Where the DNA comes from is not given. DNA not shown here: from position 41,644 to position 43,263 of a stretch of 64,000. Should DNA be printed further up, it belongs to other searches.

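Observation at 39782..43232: Divergent partner operon: membrane-anchored 2x[4Fe-4S] flavoprotein translationally coupled to a secreted Sel1+ankyrin repeat protein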

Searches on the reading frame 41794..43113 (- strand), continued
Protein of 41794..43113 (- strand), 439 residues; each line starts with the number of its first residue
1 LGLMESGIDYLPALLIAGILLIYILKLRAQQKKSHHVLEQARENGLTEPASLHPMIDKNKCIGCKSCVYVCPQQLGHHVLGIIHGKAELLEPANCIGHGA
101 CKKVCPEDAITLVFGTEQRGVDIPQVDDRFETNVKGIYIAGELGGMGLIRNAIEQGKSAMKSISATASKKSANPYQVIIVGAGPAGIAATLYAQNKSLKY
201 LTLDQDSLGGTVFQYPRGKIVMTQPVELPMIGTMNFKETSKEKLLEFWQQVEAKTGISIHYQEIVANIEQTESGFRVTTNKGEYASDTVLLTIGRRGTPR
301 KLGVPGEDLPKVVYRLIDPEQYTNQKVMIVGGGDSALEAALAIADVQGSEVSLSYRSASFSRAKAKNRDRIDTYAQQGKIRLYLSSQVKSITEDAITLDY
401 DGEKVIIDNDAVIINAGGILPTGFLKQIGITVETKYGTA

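Call 33: search_solved_structures(query=A1, max_evalue=0.00001, show_alignments=2)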
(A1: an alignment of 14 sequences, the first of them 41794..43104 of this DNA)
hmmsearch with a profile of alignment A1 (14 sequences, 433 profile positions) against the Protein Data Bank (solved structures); distinct sequences matched with E-value up to 0.00001: 79 (the best 60 are shown).
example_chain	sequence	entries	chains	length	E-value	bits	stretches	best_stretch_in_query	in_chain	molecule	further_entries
7a7b_A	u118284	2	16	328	8.5e-37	130.1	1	170-433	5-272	YpdA family putative bacillithiol disulfide reductase Bdr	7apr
7a76_A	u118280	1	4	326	6.6e-33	117.3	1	169-431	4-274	THIOREDOXIN REDUCTASE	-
3f8p_A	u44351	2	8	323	2.4e-20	76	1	164-429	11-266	Thioredoxin reductase (TrxB-3)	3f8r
3f8d_A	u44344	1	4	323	3.6e-20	75.4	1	164-429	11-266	Thioredoxin reductase (TrxB-3)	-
2q7v_A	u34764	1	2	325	1.5e-17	66.8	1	165-422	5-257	Thioredoxin reductase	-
5mh4_A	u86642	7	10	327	2.8e-17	65.8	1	258-393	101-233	Thioredoxin reductase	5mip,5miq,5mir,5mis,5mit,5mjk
2zbw_A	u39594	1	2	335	3.9e-17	65.3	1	261-427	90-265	Thioredoxin reductase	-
3cty_A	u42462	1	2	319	1.2e-16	63.7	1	163-428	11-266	Thioredoxin reductase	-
8c16_A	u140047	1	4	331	6e-16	61.4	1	166-427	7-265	Ferredoxin--NADP reductase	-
6gas_A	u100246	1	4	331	6.1e-16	61.4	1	166-427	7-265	Ferredoxin--NADP reductase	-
5uwy_A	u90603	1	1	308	1.1e-15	60.6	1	257-424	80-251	Thioredoxin reductase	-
7jyp_A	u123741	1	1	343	4.2e-15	58.7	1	150-422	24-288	Thioredoxin reductase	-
3ab1_A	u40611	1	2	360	7.2e-15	57.9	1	170-408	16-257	Ferredoxin--NADP reductase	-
5twb_A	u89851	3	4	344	2.2e-14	56.3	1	170-412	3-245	Ferredoxin--NADP reductase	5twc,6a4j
3lzw_A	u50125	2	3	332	3.3e-14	55.7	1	165-428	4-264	Ferredoxin--NADP reductase 2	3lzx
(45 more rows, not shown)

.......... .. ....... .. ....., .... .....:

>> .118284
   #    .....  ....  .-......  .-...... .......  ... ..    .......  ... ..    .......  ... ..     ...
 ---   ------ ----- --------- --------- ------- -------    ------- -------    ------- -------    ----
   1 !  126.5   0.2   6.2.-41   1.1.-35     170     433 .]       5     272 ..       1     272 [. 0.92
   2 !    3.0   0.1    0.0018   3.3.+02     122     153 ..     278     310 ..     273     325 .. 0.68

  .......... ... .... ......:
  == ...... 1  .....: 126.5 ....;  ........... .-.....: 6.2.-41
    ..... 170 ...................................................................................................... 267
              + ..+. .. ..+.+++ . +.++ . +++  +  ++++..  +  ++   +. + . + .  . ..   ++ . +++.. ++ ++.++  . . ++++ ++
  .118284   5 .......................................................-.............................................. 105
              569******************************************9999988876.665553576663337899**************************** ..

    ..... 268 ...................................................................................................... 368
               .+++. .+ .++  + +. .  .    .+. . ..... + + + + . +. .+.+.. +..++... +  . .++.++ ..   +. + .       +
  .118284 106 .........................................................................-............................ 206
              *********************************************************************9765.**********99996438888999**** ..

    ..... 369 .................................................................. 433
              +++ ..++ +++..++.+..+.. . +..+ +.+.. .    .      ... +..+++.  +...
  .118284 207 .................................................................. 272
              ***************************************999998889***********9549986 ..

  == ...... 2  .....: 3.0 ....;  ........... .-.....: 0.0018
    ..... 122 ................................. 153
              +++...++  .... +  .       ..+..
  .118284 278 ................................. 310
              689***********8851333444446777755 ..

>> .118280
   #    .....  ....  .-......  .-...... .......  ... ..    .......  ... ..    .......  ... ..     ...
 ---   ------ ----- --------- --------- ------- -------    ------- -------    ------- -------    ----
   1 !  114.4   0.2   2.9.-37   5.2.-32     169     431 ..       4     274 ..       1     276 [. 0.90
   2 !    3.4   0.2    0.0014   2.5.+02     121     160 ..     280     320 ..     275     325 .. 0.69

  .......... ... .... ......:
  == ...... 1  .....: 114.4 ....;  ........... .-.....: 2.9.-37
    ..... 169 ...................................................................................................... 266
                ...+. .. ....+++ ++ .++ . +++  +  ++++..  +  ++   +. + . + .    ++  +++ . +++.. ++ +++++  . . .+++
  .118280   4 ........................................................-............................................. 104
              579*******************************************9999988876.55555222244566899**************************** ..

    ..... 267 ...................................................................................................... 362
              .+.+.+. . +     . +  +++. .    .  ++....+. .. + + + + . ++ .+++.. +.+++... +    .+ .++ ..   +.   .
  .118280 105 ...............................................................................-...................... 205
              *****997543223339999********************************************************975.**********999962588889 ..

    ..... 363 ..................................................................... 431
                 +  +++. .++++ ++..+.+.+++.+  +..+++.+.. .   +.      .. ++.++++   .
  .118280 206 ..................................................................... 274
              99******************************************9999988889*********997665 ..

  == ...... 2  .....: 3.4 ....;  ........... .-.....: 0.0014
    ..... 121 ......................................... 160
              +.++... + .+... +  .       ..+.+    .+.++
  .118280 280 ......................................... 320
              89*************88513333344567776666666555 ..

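Call 43: predict_structure(alignment_id=A1)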
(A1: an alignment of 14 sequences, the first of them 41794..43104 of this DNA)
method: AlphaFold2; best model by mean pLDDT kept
length: 436 residues; sequences in the alignment: 14
mean_pLDDT: 63.8   pTM: 0.51
mean pLDDT of the five models: 63.8, 63.4, 61.6, 60.7, 57.5
residues with pLDDT >= 90: 67; 70-90: 158; 50-70: 68; < 50: 143
segments of 3 or more residues with pLDDT < 50: 38-123, 139-144, 204-211, 213-216, 292-313, 414-419, 429-436
pLDDT, mean of each block of 10 residues (from residue 1): 62 86 78 51 29 23 25 30 27 26 30 25 52 65 53 80 86 88 88 93 51 48 80 66 83 86 79 88 85 39 33 64 86 76 91 76 76 92 84 89 89 52 53 32
secondary structure, 60 per line:
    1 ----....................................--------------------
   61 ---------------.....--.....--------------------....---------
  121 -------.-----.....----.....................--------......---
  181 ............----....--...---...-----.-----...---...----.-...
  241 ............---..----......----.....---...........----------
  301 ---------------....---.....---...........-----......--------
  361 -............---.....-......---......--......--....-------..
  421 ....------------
elements in order: H5-40 E76-80 E83-87 E108-111 E134-138 H143-163 E172-177 H181-192 E197-200 E223-225 E229-231 H238-252 E262-267 E272-276 E280-290 H316-319 E323-327 H331-341 E347-352 H362-373 E377-381 E383-388 E392-397 E400-405 E408-411 H419-424
